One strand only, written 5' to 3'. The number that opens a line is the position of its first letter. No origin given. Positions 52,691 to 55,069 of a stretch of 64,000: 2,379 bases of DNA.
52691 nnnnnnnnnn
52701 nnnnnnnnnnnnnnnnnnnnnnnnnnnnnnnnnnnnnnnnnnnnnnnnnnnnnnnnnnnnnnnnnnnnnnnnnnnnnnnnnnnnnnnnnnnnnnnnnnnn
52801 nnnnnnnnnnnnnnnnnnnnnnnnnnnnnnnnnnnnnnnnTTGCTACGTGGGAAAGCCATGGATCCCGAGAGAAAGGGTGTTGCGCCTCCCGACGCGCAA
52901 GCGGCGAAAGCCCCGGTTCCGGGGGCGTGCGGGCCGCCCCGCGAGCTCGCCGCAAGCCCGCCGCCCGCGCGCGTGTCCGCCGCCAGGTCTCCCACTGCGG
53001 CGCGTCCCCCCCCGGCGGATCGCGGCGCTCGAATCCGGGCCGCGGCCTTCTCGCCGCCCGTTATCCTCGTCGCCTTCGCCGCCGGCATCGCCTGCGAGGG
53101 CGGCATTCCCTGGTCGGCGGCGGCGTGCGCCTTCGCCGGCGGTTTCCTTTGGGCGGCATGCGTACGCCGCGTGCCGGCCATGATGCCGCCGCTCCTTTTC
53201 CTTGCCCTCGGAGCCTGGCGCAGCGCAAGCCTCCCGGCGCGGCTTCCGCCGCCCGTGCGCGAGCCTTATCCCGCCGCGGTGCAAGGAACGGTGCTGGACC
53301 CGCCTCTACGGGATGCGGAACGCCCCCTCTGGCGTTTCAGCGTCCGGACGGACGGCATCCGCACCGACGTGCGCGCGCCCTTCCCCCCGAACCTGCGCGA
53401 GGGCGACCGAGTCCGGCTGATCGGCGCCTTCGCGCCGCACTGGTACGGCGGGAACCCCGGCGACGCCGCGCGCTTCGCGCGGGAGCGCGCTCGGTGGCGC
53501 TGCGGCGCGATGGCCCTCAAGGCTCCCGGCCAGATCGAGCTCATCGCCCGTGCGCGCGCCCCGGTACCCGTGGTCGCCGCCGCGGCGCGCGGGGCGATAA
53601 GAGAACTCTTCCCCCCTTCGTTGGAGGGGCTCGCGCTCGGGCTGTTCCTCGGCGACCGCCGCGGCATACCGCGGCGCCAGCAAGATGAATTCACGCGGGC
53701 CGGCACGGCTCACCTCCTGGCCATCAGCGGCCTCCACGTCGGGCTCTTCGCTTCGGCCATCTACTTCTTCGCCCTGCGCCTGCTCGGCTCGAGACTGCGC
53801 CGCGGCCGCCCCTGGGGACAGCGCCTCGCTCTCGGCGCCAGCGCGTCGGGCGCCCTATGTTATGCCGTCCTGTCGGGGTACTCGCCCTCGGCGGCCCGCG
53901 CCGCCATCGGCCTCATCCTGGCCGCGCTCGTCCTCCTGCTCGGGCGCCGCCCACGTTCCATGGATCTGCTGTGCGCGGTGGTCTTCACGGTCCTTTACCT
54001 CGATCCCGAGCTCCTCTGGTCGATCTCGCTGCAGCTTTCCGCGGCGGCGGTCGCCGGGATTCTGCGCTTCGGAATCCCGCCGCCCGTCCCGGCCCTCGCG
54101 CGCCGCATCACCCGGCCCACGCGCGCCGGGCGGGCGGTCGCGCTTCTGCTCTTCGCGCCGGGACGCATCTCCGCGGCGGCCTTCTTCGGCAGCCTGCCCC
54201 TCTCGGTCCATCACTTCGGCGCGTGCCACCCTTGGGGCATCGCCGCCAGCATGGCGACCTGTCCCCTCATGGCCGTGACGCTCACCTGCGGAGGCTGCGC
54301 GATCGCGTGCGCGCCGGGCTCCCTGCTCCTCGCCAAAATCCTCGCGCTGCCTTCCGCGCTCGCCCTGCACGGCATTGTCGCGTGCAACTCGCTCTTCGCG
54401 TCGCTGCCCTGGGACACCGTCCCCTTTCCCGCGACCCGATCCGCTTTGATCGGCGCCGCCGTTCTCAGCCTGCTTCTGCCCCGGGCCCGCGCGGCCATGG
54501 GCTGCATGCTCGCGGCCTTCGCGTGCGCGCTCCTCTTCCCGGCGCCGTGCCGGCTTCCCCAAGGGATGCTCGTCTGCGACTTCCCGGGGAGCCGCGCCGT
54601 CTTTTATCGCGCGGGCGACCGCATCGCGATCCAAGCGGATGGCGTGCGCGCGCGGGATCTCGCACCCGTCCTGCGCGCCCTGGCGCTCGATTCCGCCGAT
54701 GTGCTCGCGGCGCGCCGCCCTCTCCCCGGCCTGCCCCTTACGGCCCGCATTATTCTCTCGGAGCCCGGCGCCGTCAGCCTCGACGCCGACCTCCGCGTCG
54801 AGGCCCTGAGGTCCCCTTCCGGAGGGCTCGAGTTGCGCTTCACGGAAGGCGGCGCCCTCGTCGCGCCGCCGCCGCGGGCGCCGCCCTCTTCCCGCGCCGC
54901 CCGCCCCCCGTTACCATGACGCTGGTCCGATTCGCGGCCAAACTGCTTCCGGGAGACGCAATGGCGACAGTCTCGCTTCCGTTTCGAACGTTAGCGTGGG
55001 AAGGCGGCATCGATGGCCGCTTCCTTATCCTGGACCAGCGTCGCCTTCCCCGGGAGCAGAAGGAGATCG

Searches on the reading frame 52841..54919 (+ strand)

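Call 58: search_protein_families(library=pfam, proteins=[window:52841-54919:+], max_evalue=0.001)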
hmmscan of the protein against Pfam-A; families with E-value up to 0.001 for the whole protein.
window:52841-54919:+ (692 aa): 2 families
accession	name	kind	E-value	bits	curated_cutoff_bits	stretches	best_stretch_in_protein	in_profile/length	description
PF03772.21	Competence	-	4.2e-50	171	23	1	268-545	1-261/270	Competence protein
PF13567.11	DUF4131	-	0.00048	20.3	31.6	1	89-199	3-132/165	Domain of unknown function (DUF4131)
